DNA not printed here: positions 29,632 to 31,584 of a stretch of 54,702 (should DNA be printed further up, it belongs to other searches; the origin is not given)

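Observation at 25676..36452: Nine co-directional genes: a cell-surface-signalling triad (STN-type TonB-dependent transducer, ECF sigma, FecR) split by envelope/lipid-A-type modifying enzymes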

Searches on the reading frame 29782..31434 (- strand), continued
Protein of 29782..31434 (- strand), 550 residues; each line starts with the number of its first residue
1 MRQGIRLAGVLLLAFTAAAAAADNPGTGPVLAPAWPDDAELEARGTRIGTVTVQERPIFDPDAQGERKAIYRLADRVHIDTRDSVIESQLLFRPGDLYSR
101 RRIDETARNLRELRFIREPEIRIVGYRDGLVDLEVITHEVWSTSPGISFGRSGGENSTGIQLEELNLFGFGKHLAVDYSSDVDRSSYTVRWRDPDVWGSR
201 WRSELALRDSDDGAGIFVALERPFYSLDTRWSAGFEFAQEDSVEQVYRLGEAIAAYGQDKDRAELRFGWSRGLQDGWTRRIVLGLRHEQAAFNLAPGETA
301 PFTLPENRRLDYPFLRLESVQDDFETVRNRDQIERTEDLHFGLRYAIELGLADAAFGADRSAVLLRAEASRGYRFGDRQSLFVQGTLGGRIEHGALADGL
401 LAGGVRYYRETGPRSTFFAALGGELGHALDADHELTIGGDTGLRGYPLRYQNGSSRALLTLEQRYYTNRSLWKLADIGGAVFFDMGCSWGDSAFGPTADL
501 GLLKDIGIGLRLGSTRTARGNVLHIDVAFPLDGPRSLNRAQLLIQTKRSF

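Call 41: search_protein_families(library=pfam, proteins=[L020:11512-13221:+, L070:15615-17591:+, L029:6987-8810:+, L041:11546-12277:+, L020:5074-5874:-], max_evalue=0.01)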
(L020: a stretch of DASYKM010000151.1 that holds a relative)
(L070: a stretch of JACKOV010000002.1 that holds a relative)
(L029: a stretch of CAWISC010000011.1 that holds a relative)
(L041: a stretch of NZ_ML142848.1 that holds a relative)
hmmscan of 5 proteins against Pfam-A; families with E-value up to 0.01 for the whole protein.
L020:11512-13221:+ (570 aa): 2 families
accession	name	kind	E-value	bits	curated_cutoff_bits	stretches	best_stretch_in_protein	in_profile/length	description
PF00884.28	Sulfatase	-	2.3e-62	211.5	25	1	253-543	2-301/301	Sulfatase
PF08019.17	EptA_B_N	-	2.6e-46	157.7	22.3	1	76-220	2-146/152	Phosphoethanolamine transferase EptA/EptB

L070:15615-17591:+ (659 aa): 2 families
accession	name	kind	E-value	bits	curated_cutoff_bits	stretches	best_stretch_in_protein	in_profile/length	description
PF00884.28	Sulfatase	-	6.2e-62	210.1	25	1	265-555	3-301/301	Sulfatase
PF08019.17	EptA_B_N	-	9.8e-43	146.1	22.3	1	86-229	1-144/152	Phosphoethanolamine transferase EptA/EptB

L029:6987-8810:+ (608 aa): 3 families
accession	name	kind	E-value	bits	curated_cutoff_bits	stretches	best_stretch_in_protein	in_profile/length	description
PF00884.28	Sulfatase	-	1.5e-63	215.4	25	1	280-566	4-299/301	Sulfatase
PF08019.17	EptA_B_N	-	9.7e-35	120.1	22.3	1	102-250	2-150/152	Phosphoethanolamine transferase EptA/EptB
PF10101.14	DUF2339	-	0.0027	17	33.6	1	57-250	404-602/659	Predicted membrane protein (DUF2339)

L041:11546-12277:+ (244 aa): 1 family
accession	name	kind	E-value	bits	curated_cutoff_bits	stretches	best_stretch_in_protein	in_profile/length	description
PF01569.27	PAP2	-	1.4e-13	51.1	27.2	1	106-236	3-128/130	PAP2 superfamily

L020:5074-5874:- (267 aa): 1 family
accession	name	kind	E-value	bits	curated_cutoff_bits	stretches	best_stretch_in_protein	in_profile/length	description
PF01569.27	PAP2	-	2.2e-13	50.5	27.2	1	124-250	4-125/130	PAP2 superfamily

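Call 66: search_protein_families(library=ncbifam, proteins=[L020:11512-13221:+, L070:15615-17591:+, L029:6987-8810:+, L041:11546-12277:+, L020:5074-5874:-, L020:5952-6545:+], max_evalue=0.00001)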
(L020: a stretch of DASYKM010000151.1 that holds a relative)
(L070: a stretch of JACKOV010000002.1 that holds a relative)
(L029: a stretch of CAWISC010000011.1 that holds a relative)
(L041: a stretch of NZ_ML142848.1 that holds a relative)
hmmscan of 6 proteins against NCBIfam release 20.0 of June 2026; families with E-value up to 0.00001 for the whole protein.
L020:11512-13221:+ (570 aa): 20 families
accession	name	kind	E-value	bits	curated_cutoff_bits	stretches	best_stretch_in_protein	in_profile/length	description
NF028537.1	P_eth_NH2_trans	domain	2.5e-169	564.2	500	1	28-555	3-526/527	phosphoethanolamine--lipid A transferase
NF033463.1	polymyxin_MCR5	exception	1.1e-152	509.5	1250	1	23-561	11-544/547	MCR-5 family phosphoethanolamine--lipid A transferase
NF008619.0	PRK11598.1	equivalog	5.8e-152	507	660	1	25-561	8-545/546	phosphoethanolamine transferase EptA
NF033409.0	poly_MCR3_broad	equivalog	3.9e-133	444.8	1075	1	69-559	45-534/535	MCR-3-related phosphoethanolamine--lipid A transferase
NF033671.1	polymyxin_MCR7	exception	4.5e-132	441.3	1250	1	68-560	46-537/539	MCR-7 family phosphoethanolamine--lipid A transferase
NF033408.5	polymyxin_MCR3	exception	1.3e-126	423.3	1225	1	72-560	52-539/540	MCR-3 family phosphoethanolamine--lipid A transferase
NF033836.1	polymyxin_MCR9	exception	7e-122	407.8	1240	1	68-559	48-538/539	MCR-9 family phosphoethanolamine--lipid A transferase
NF033462.1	polymyxin_MCR4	exception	1.7e-120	403.3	1225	1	28-559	8-540/541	MCR-4 family phosphoethanolamine--lipid A transferase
NF033862.2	polymyxin_MCR10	exception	2.4e-119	399.5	1250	1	68-559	48-538/539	MCR-10 family phosphoethanolamine--lipid A transferase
NF053859.1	polymyxin_MCR13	exception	7e-118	394.8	1250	1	68-560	48-539/541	MCR-13 family phosphoethanolamine--lipid A transferase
NF047438.1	polymyxin_MCR12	exception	1.4e-115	386.8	1200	1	37-561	22-546/548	MCR-12 family phosphoethanolamine--lipid A transferase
NF033669.1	polymyxin_MCR8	exception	2e-106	357.1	1250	1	49-568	31-554/565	MCR-8 family phosphoethanolamine--lipid A transferase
NF007160.0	PRK09598.1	equivalog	5.9e-95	318.6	561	1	72-557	52-520/523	phosphoethanolamine--lipid A transferase EptA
NF033670.1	polymyxin_MCR6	exception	5.2e-85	286.2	1235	1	35-510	19-502/538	MCR-6 family phosphoethanolamine--lipid A transferase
NF000465.1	polymyxin_MCR1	exception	2.6e-84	284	1100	1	35-506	20-499/541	MCR-1 family phosphoethanolamine--lipid A transferase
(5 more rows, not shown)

L070:15615-17591:+ (659 aa): 22 families
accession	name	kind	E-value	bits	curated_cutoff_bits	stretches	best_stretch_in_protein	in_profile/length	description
NF028537.1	P_eth_NH2_trans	domain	1.7e-169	564.7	500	1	39-567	3-526/527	phosphoethanolamine--lipid A transferase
NF008619.0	PRK11598.1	equivalog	2.2e-153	511.6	660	1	35-572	7-544/546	phosphoethanolamine transferase EptA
NF033463.1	polymyxin_MCR5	exception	1.4e-148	496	1250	1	35-573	12-544/547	MCR-5 family phosphoethanolamine--lipid A transferase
NF033409.0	poly_MCR3_broad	equivalog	7.8e-131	437.2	1075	1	77-571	41-534/535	MCR-3-related phosphoethanolamine--lipid A transferase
NF033408.5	polymyxin_MCR3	exception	3e-123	412.2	1225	1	76-571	44-538/540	MCR-3 family phosphoethanolamine--lipid A transferase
NF047438.1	polymyxin_MCR12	exception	3.7e-122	408.5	1200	1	51-573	25-546/548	MCR-12 family phosphoethanolamine--lipid A transferase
NF053859.1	polymyxin_MCR13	exception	1.1e-121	407.3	1250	1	81-571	50-538/541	MCR-13 family phosphoethanolamine--lipid A transferase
NF033862.2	polymyxin_MCR10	exception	2e-121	406.4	1250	1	80-572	49-539/539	MCR-10 family phosphoethanolamine--lipid A transferase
NF033836.1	polymyxin_MCR9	exception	3.2e-121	405.6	1240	1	77-572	45-539/539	MCR-9 family phosphoethanolamine--lipid A transferase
NF033671.1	polymyxin_MCR7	exception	7.5e-121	404.3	1250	1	44-571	10-536/539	MCR-7 family phosphoethanolamine--lipid A transferase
NF033669.1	polymyxin_MCR8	exception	2.5e-114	383.3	1250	1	50-572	21-546/565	MCR-8 family phosphoethanolamine--lipid A transferase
NF033462.1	polymyxin_MCR4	exception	2.1e-113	379.9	1225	1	48-571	17-540/541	MCR-4 family phosphoethanolamine--lipid A transferase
NF033670.1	polymyxin_MCR6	exception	3.6e-96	323.1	1235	1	44-519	17-498/538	MCR-6 family phosphoethanolamine--lipid A transferase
NF000465.1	polymyxin_MCR1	exception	1.2e-93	314.8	1100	1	43-556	17-529/541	MCR-1 family phosphoethanolamine--lipid A transferase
NF012159.0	polymyxin_MCR2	exception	1.1e-92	311.6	1200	1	46-520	18-499/538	MCR-2 family phosphoethanolamine--lipid A transferase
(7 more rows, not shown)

L029:6987-8810:+ (608 aa): 21 families
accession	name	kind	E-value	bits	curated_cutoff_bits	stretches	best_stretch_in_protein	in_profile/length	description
NF028537.1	P_eth_NH2_trans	domain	9.6e-171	568.9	500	1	58-580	7-526/527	phosphoethanolamine--lipid A transferase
NF008619.0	PRK11598.1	equivalog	1.7e-147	492.2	660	1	55-585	12-544/546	phosphoethanolamine transferase EptA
NF047438.1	polymyxin_MCR12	exception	7.2e-146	486.8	1200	1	52-584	11-544/548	MCR-12 family phosphoethanolamine--lipid A transferase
NF033409.0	poly_MCR3_broad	equivalog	2.9e-125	418.9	1075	1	93-584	42-534/535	MCR-3-related phosphoethanolamine--lipid A transferase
NF053859.1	polymyxin_MCR13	exception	1e-117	394.3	1250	1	93-587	46-541/541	MCR-13 family phosphoethanolamine--lipid A transferase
NF033463.1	polymyxin_MCR5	exception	1.4e-116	390.4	1250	1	60-585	22-543/547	MCR-5 family phosphoethanolamine--lipid A transferase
NF033671.1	polymyxin_MCR7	exception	4.7e-115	385.2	1250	1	89-584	40-536/539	MCR-7 family phosphoethanolamine--lipid A transferase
NF033462.1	polymyxin_MCR4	exception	9.2e-115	384.4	1225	1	57-584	11-540/541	MCR-4 family phosphoethanolamine--lipid A transferase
NF033836.1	polymyxin_MCR9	exception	2.6e-113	379.5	1240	1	90-584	43-538/539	MCR-9 family phosphoethanolamine--lipid A transferase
NF033669.1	polymyxin_MCR8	exception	5.2e-112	375.6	1250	1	64-586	20-547/565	MCR-8 family phosphoethanolamine--lipid A transferase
NF033408.5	polymyxin_MCR3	exception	1.6e-111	373.5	1225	1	88-585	44-539/540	MCR-3 family phosphoethanolamine--lipid A transferase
NF033862.2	polymyxin_MCR10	exception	2e-111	373.3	1250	1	90-584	43-538/539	MCR-10 family phosphoethanolamine--lipid A transferase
NF007160.0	PRK09598.1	equivalog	2.1e-111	372.9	561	1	57-581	16-519/523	phosphoethanolamine--lipid A transferase EptA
NF012159.0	polymyxin_MCR2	exception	9.1e-105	351.4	1200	1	63-532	21-498/538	MCR-2 family phosphoethanolamine--lipid A transferase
NF033670.1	polymyxin_MCR6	exception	1.9e-103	347.1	1235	1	64-532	22-498/538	MCR-6 family phosphoethanolamine--lipid A transferase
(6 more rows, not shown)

L041:11546-12277:+ (244 aa): 3 families
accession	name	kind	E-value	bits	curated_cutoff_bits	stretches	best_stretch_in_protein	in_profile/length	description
NF028538.0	PAP2_lipid_A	equivalog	5.6e-29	101.3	275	1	26-235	14-233/234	PAP2 family lipid A phosphatase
NF028536.0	PAP2_near_MCR1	equivalog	3.4e-21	76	475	1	103-235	106-235/237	PAP2 family protein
NF045633.1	LipidAPhtaseLpxF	equivalog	4e-06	26.9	400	1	29-232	14-215/217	lipid A 4'-phosphatase LpxF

L020:5074-5874:- (267 aa): 2 families
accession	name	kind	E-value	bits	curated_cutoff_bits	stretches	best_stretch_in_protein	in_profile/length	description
NF028538.0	PAP2_lipid_A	equivalog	3.4e-26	92.2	275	1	120-246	104-227/234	PAP2 family lipid A phosphatase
NF028536.0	PAP2_near_MCR1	equivalog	2.3e-19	70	475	1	120-247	106-230/237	PAP2 family protein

L020:5952-6545:+ (198 aa): 65 families (the best 25 are shown)
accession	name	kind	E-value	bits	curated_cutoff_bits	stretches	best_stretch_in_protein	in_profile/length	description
NF008888.0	PRK11922.1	equivalog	4.9e-27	95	204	1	3-184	16-195/231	RNA polymerase sigma factor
TIGR02939.1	RpoE_Sigma70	equivalog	4e-24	85.7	236.15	1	4-182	7-183/190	RNA polymerase sigma factor RpoE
NF009166.1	PRK12513.1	equivalog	5.6e-23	81.6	206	1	4-184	9-185/193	RNA polymerase sigma factor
TIGR02937.1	sigma70-ECF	superfamily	1.3e-22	80.2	42.9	1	18-182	2-162/165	sigma-70 family RNA polymerase sigma factor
TIGR02984.1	Sig-70_plancto1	subfamily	5.7e-19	68.4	183.75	1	12-183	2-186/189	RNA polymerase sigma-70 factor, Planctomycetaceae-specific subfamily 1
TIGR02985.1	Sig70_bacteroi1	subfamily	5.9e-19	68.9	126.4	1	17-183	1-160/162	RNA polymerase sigma-70 factor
NF009171.0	PRK12518.1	equivalog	7.7e-19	68.2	208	1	4-183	14-182/191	RNA polymerase sigma factor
NF007223.0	PRK09641.1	equivalog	1e-17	64.6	209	1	6-183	7-182/187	RNA polymerase sigma factor SigW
NF004113.0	PRK05602.1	equivalog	1.1e-17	64.4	208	1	4-189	32-205/211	RNA polymerase sigma factor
TIGR02952.1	Sig70_famx2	equivalog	1.2e-17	64.4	206.45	1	7-178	1-163/170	ECF subfamily RNA polymerase sigma factor, BldN family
TIGR02989.1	Sig-70_gvs1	subfamily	1.7e-17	63.8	124.55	1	17-182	1-155/158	RNA polymerase sigma-70 factor, Rhodopirellula/Verrucomicrobium family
NF007216.0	PRK09638.1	equivalog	3.1e-17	62.9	194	1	2-189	3-178/180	RNA polymerase sigma factor SigY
NF007225.0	PRK09643.1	equivalog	8.4e-17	61.5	190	1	4-183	14-180/204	RNA polymerase sigma factor SigM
TIGR02948.1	SigW_bacill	equivalog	3.7e-16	59.7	243.1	1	7-183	8-182/187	RNA polymerase sigma factor SigW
TIGR02959.1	SigZ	equivalog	3.5e-15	56.3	168.65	1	24-183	2-146/170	RNA polymerase sigma factor SigZ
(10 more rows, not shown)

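Call 68: predict_structure(alignment_id=A4)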
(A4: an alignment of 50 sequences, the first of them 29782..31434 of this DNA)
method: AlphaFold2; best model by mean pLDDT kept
length: 550 residues; sequences in the alignment: 50
mean_pLDDT: 84.9   pTM: 0.79
mean pLDDT of the five models: 84.9, 81.9, 80.6, 71.8, 66.4
residues with pLDDT >= 90: 262; 70-90: 213; 50-70: 52; < 50: 23
segments of 3 or more residues with pLDDT < 50: 15-32
pLDDT, mean of each block of 10 residues (from residue 1): 54 50 32 72 92 88 81 82 87 92 89 83 90 91 84 77 87 91 88 88 96 96 91 97 87 92 98 93 98 94 93 98 75 66 96 96 97 90 96 94 95 90 94 82 69 87 87 80 89 75 86 76 84 61 71
secondary structure, 60 per line:
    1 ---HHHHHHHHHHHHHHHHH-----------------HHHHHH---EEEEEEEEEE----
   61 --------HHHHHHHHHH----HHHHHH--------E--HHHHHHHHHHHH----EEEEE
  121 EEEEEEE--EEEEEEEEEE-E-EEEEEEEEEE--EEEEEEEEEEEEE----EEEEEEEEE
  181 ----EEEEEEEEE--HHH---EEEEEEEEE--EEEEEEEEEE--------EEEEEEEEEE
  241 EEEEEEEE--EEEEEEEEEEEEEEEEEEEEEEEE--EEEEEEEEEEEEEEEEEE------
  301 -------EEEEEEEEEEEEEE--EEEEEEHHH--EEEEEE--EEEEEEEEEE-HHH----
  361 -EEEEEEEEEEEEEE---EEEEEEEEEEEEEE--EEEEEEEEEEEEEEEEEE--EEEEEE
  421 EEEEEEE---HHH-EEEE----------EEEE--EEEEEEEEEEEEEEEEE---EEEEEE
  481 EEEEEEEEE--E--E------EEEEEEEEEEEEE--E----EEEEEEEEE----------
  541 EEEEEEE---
elements in order: H4-20 H38-43 E47-56 H69-78 H83-88 H100-111 E116-127 E130-139 E143-152 E155-167 E172-180 E185-193 E202-210 E213-222 E231-248 E251-274 E277-294 E308-321 E324-329 E335-340 E343-352 E362-375 E379-392 E395-412 E415-427 E435-438 E449-452 E455-471 E475-489 E502-514 E522-530 E541-547

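Call 70: fold_search(model_id=the predicted structure, library=pdb)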
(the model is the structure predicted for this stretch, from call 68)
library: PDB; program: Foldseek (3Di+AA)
matches with E <= 10: 719; with E <= 0.001: 160
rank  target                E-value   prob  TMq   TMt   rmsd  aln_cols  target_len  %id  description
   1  4c00                  1.2e-15  1.00  0.43  0.43   7.6       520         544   15  Crystal structure of TamA from E. coli (released 2013-09-25)
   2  4k3c                  7.5e-14  1.00  0.38  0.38   9.9       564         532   14  The crystal structure of BamA from Haemophilus ducreyi lacking POTRA domains 1-3 (released 2013-09-04)
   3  9a2o_MODEL_1_A        2.3e-13  1.00  0.41  0.31  13.6       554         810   13  Model of E. coli BamA by in-cell photo-crosslinking MS and deep learning (released 2023-02-24)
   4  8us2_A                2.8e-13  1.00  0.39  0.39   8.5       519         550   13  P22121 Crystal structure of TamA from Pseudomonas aeruginosa at 3.95 Ang (released 2024-06-26)
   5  8us2_B                3.6e-13  1.00  0.37  0.41   9.6       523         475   14  P22121 Crystal structure of TamA from Pseudomonas aeruginosa at 3.95 Ang (released 2024-06-26)
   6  9n2f_A                3.8e-13  1.00  0.48  0.39  13.7       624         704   14  Cryo-EM structure of F. johnsoniae BamAD (released 2025-07-16)
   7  9ccg_A                4.4e-13  1.00  0.45  0.39  13.5       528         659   13  Fusobacterium nucleatum BamA-Fab 9 complex (released 2025-09-17)
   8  9ccg_D                4.8e-13  1.00  0.46  0.40  13.4       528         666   13  Fusobacterium nucleatum BamA-Fab 9 complex (released 2025-09-17)
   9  8us3                  5.5e-13  1.00  0.38  0.38   9.7       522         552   13  C2 Crystal structure of TamA from Pseudomonas aeruginosa at 3.1 Ang (released 2024-06-26)
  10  8pzv_A                5.8e-13  1.00  0.42  0.32   8.7       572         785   13  Wait Complex: BAM bound Darobactin-B and Extended SurA (released 2024-09-25)
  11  7nri_A                5.8e-13  1.00  0.39  0.30  10.1       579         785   12  Structure of the darobactin-bound E. coli BAM complex (BamABCDE) (released 2021-04-21)
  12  7bnq_A                9.3e-13  1.00  0.41  0.32   8.6       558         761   13  Lateral-closed conformation of the lid-locked BAM complex (BamA E435C S665C, BamBDCE) by cryoEM (released 2021-06-02)
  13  8us1                  1.3e-12  1.00  0.37  0.37   8.9       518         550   13  P21 Crystal structure of TamA from Pseudomonas aeruginosa at 2.6 Ang (released 2024-06-26)
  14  5d0o_A                1.6e-12  1.00  0.40  0.31   9.2       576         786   12  BamABCDE complex, outer membrane beta barrel assembly machinery entire complex (released 2016-03-09)
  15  8pz1_A                2.3e-12  1.00  0.43  0.33   8.9       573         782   12  Wait Complex: Lateral open BAM bound Compact SurA (released 2024-09-25)
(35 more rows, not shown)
